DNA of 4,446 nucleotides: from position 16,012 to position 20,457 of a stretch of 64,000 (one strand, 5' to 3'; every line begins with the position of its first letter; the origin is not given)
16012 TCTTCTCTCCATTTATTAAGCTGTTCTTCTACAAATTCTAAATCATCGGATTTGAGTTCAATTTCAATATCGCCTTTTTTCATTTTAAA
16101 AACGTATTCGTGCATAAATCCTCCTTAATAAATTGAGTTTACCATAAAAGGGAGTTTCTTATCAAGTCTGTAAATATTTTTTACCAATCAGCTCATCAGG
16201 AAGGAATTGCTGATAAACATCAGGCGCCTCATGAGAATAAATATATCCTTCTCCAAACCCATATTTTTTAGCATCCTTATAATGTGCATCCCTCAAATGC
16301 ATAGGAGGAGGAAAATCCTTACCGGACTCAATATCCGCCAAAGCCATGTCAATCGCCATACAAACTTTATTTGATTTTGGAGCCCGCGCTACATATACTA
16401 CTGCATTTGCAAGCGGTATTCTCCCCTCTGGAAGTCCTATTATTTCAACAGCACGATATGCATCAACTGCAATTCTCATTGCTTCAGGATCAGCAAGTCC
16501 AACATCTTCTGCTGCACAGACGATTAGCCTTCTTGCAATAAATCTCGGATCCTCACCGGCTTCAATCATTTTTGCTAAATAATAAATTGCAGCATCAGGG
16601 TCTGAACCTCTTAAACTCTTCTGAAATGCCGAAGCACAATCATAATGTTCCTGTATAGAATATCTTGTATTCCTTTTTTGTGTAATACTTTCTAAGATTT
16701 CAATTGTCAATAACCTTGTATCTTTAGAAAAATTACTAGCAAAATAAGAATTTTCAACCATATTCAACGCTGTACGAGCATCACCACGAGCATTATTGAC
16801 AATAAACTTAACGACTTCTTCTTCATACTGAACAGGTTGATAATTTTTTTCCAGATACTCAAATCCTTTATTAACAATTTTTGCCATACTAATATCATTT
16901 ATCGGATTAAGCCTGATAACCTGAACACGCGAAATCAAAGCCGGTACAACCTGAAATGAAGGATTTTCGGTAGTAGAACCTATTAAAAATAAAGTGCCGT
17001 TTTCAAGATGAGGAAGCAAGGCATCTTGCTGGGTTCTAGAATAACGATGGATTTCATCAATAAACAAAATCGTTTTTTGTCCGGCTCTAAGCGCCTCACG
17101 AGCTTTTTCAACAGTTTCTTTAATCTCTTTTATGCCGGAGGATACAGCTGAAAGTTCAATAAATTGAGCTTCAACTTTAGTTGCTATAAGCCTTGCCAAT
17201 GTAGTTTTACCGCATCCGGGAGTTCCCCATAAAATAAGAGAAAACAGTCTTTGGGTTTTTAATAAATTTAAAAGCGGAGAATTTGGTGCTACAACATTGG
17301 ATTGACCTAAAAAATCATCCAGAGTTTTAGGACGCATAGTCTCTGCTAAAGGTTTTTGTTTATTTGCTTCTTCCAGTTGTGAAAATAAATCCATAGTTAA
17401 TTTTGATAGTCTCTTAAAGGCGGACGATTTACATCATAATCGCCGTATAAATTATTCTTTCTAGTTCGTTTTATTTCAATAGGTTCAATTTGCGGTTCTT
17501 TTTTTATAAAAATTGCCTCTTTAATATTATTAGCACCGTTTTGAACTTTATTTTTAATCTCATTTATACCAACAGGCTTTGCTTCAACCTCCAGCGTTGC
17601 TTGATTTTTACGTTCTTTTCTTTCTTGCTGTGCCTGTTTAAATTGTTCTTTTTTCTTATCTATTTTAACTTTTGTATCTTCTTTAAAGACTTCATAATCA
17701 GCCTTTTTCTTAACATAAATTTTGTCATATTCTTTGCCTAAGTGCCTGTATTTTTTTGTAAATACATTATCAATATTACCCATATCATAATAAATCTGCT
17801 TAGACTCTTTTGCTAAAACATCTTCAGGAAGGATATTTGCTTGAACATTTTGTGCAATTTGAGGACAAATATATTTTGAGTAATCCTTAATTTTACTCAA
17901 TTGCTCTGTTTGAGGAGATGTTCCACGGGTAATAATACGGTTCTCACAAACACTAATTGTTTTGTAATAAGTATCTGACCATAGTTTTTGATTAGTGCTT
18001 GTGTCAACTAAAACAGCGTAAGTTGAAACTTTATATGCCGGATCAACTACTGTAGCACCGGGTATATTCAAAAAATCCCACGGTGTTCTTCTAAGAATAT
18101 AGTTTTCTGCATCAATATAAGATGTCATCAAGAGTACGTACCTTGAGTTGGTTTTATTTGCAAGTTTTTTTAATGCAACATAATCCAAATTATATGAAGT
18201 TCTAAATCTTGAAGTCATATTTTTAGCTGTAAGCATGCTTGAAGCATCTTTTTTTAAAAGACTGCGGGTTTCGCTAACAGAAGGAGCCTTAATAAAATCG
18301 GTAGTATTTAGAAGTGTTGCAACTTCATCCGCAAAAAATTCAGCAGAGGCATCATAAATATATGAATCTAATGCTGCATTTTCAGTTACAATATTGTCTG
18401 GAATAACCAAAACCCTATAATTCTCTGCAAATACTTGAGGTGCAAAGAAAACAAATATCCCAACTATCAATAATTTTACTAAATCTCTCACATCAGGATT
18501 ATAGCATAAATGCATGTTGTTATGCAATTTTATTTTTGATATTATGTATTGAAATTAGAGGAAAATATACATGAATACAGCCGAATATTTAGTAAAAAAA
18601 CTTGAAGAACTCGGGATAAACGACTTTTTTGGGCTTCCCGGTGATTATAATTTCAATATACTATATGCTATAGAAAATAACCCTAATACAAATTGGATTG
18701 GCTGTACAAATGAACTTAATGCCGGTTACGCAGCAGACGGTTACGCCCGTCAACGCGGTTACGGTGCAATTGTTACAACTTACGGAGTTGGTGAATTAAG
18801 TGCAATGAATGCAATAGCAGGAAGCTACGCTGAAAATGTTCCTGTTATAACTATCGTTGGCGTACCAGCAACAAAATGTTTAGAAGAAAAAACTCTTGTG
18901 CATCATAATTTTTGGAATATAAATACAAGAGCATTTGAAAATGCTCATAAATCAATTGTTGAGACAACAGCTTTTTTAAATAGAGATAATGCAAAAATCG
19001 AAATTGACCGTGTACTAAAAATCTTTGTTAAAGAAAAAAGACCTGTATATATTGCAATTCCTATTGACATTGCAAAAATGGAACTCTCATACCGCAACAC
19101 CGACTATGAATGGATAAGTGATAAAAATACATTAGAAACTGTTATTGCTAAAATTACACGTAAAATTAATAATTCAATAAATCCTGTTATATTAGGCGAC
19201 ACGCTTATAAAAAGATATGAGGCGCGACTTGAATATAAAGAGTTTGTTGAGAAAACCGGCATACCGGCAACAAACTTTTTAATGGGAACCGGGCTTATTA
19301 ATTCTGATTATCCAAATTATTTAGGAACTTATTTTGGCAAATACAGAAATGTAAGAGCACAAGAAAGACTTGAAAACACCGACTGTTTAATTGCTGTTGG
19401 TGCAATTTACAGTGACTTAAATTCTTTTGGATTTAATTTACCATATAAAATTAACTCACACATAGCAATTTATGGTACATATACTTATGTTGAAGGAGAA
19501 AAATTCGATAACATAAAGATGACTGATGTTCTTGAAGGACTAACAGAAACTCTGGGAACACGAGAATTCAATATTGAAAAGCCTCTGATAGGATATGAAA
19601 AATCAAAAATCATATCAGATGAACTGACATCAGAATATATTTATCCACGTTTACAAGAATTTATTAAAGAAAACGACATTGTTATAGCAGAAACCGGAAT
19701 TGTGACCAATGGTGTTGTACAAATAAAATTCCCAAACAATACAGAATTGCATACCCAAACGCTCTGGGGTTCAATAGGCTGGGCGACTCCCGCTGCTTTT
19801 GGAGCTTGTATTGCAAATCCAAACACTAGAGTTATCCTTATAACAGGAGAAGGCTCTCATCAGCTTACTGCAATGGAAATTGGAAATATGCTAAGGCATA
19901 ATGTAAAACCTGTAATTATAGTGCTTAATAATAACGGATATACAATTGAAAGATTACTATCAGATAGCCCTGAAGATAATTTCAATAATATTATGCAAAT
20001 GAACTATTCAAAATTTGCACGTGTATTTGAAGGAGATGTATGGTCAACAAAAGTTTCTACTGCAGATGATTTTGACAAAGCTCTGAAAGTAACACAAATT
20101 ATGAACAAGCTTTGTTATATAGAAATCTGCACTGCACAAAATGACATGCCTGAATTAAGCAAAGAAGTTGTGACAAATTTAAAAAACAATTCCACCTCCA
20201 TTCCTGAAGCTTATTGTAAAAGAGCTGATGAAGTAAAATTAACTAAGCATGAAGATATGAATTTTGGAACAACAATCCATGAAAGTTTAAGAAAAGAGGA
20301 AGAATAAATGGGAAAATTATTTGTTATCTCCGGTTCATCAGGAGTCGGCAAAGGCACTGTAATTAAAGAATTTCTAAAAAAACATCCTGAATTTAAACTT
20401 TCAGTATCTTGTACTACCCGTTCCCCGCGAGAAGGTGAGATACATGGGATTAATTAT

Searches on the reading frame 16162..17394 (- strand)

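Call 69: search_protein_families(library=pfam, proteins=[window:16162-17394:-], max_evalue=0.00001)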
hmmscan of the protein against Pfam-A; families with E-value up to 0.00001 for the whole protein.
window:16162-17394:- (410 aa): 10 families
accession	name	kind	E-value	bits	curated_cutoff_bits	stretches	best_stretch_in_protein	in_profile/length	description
PF12002.13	MgsA_C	-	1.2e-59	201.3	27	1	263-409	1-149/167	MgsA AAA+ ATPase C terminal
PF00004.35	AAA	-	1.6e-19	71.1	21.2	1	53-161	1-127/131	ATPase family associated with various cellular activities (AAA)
PF16193.11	AAA_assoc_2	-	1.8e-17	63.8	34.3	1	186-262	3-81/81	AAA C-terminal domain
PF05496.18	RuvB_N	-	6.9e-14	52.3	27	1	20-137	1-115/159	Holliday junction DNA helicase RuvB P-loop domain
PF13173.12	AAA_14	-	2.8e-09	37.5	27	1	53-165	5-123/129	AAA domain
PF07728.20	AAA_5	-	2.9e-08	34.3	22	1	53-143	2-103/139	AAA domain (dynein-related subfamily)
PF20720.3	nSTAND3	-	3.3e-07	30.6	27.2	1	52-115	19-74/155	Novel STAND NTPase 3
PF01443.25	Viral_helicase1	-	3e-06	27.7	21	1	57-139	5-92/228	Viral superfamily 1 RNA helicase core domain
PF14532.12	Sigma54_activ_2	-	3.6e-06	27.7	25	1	48-132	19-95/138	Sigma-54 interaction domain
PF00158.32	Sigma54_activat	-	4.5e-06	26.9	20.2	0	99-145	86-132/168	Sigma-54 interaction domain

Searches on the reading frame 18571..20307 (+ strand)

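Call 69: search_protein_families(library=pfam, proteins=[window:18571-20307:+], max_evalue=0.00001)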
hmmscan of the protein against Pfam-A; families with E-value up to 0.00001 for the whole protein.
window:18571-20307:+ (578 aa): 3 families
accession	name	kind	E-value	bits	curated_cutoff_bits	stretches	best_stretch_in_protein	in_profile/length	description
PF02776.23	TPP_enzyme_N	-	1.5e-27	96.2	26.8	1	1-105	1-106/119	Thiamine pyrophosphate enzyme, N-terminal TPP binding domain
PF02775.26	TPP_enzyme_C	-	1.1e-20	74.3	21.9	1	386-518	14-150/151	Thiamine pyrophosphate enzyme, C-terminal TPP binding domain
PF00205.28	TPP_enzyme_M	-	2.1e-20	73.3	30.4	1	192-296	1-102/137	Thiamine pyrophosphate enzyme, central domain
